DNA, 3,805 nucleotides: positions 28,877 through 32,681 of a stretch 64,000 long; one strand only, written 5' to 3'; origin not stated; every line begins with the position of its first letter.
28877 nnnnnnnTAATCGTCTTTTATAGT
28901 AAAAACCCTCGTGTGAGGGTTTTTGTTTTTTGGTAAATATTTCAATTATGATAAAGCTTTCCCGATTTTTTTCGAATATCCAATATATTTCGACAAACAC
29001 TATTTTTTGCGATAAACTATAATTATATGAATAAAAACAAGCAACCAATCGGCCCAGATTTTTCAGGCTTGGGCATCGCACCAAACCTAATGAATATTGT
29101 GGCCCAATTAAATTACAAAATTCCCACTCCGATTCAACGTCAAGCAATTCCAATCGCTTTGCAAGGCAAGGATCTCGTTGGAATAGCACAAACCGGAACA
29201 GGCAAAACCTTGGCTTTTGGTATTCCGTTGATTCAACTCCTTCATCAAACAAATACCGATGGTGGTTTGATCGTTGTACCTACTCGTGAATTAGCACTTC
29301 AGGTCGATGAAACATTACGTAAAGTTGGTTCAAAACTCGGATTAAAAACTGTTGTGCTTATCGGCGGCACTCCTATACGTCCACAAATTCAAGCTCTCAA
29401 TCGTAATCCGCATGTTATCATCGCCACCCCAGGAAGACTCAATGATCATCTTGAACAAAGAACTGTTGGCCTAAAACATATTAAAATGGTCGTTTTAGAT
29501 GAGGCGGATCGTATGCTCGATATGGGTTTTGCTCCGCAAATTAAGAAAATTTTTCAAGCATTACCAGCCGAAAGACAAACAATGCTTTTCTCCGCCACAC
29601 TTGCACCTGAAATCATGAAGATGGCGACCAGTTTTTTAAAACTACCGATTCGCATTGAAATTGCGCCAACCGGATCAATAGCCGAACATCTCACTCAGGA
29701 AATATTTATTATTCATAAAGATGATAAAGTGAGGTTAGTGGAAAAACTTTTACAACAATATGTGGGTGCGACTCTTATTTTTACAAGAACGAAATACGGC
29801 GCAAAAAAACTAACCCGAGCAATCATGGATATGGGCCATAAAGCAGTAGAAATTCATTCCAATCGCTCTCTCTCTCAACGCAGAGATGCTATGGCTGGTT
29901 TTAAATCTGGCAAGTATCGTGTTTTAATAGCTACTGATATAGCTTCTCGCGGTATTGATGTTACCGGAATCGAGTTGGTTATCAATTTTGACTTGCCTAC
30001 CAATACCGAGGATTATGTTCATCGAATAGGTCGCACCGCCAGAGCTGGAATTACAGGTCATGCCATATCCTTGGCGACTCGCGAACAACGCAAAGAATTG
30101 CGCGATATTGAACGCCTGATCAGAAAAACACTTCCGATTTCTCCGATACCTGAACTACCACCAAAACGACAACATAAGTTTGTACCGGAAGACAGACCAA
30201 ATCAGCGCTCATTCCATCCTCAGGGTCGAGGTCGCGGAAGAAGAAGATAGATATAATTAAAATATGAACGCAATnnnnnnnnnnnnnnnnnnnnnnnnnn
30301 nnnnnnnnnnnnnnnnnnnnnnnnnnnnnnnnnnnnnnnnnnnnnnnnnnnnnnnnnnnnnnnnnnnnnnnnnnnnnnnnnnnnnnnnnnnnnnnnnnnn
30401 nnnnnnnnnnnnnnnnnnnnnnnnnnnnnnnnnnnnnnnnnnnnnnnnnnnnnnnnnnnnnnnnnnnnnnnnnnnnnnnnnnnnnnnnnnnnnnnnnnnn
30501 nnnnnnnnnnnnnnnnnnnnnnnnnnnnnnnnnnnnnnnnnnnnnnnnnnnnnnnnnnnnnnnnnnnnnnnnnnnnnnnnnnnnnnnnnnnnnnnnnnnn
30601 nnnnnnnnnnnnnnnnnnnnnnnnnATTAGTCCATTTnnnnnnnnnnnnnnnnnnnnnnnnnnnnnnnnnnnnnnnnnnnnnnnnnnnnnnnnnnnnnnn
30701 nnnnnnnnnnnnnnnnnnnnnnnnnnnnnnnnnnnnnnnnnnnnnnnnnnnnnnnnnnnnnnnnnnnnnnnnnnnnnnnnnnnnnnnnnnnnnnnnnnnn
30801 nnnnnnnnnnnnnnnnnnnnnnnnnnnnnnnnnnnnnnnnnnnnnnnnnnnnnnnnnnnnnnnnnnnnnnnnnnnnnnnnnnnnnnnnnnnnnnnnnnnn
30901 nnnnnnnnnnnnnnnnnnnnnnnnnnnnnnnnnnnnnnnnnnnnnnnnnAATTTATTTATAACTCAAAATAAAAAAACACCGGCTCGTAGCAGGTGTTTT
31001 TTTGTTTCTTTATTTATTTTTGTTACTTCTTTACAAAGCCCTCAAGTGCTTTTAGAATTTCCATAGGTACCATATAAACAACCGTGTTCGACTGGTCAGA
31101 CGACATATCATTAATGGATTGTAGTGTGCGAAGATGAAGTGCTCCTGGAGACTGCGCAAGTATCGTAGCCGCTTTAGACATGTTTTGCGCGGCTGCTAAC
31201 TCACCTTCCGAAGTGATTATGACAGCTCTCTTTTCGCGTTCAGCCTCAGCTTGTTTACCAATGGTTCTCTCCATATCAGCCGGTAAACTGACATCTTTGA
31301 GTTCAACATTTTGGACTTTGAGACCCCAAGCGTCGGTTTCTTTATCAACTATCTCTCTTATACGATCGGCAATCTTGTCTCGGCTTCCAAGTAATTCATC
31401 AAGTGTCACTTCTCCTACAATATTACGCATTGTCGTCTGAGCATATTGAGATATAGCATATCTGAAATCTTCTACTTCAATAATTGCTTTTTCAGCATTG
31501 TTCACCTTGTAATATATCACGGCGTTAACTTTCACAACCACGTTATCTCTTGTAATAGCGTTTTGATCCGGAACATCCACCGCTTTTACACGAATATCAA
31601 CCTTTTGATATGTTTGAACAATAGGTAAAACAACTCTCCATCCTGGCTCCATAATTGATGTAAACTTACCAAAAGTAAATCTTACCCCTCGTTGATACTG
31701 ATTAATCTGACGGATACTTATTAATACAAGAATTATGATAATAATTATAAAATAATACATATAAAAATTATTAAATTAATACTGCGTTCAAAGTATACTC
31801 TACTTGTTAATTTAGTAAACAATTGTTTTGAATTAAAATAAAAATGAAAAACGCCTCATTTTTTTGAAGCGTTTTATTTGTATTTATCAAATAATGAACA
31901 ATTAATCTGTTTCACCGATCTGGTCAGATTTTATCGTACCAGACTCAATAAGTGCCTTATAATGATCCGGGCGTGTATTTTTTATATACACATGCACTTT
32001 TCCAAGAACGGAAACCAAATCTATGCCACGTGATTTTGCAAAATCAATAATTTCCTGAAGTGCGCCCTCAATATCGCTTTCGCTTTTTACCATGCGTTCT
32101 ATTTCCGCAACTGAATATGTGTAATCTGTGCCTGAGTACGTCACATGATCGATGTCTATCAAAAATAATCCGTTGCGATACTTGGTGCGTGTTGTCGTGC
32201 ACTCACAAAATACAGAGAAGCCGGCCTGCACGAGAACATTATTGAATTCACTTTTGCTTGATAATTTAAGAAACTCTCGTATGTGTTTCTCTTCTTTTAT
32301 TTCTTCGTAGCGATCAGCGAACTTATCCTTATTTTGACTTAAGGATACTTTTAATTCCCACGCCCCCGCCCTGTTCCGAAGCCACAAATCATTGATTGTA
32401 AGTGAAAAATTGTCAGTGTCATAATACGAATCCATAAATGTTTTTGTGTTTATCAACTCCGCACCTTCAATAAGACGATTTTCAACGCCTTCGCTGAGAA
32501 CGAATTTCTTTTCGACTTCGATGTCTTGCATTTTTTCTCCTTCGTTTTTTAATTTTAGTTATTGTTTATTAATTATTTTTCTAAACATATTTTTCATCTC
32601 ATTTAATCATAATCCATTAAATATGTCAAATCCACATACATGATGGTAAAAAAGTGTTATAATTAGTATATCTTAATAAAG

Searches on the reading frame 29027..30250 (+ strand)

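Call 48: search_protein_families(library=pfam, proteins=[window:29027-30250:+], max_evalue=0.001)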
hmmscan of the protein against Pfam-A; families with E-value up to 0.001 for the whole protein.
window:29027-30250:+ (407 aa): 4 families
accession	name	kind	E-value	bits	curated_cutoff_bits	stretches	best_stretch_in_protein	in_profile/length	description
PF00270.35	DEAD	-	2.4e-52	177.5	26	1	34-196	1-164/167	DEAD/DEAH box helicase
PF00271.37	Helicase_C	-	1.8e-30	105.9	23.5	1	234-341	2-110/110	Helicase conserved C-terminal domain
PF04851.21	ResIII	-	6.6e-10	39.6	22.5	1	48-192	24-162/164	Type III restriction enzyme, res subunit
PF00176.29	SNF2-rel_dom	-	9.3e-05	22.1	24.9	1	56-163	26-137/290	SNF2-related domain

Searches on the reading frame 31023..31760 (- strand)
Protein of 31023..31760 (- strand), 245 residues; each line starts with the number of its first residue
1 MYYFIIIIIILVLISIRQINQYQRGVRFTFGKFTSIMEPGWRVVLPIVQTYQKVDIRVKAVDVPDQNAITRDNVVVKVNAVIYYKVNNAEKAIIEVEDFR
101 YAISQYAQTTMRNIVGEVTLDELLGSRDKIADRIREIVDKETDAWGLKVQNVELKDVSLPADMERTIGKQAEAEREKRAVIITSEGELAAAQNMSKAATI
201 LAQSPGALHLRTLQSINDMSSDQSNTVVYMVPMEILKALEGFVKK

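Call 48: search_protein_families(library=pfam, proteins=[window:31023-31760:-], max_evalue=0.001)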
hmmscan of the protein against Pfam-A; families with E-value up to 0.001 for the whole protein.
window:31023-31760:- (245 aa): 2 families
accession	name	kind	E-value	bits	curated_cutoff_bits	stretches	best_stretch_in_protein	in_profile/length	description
PF01145.31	Band_7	-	1.9e-41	142.5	23.6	1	18-187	2-175/176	SPFH domain / Band 7 family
PF13421.11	Band_7_1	-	3.2e-06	27.4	24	1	99-172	133-208/211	SPFH domain-Band 7 family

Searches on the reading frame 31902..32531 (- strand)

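Call 48: search_protein_families(library=pfam, proteins=[window:31902-32531:-], max_evalue=0.001)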
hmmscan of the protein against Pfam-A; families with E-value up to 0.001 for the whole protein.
window:31902-32531:- (209 aa): 1 family
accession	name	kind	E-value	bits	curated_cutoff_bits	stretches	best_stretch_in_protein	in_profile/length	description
PF01928.26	CYTH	-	3.6e-15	56.7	23.2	1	4-172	2-171/179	CYTH domain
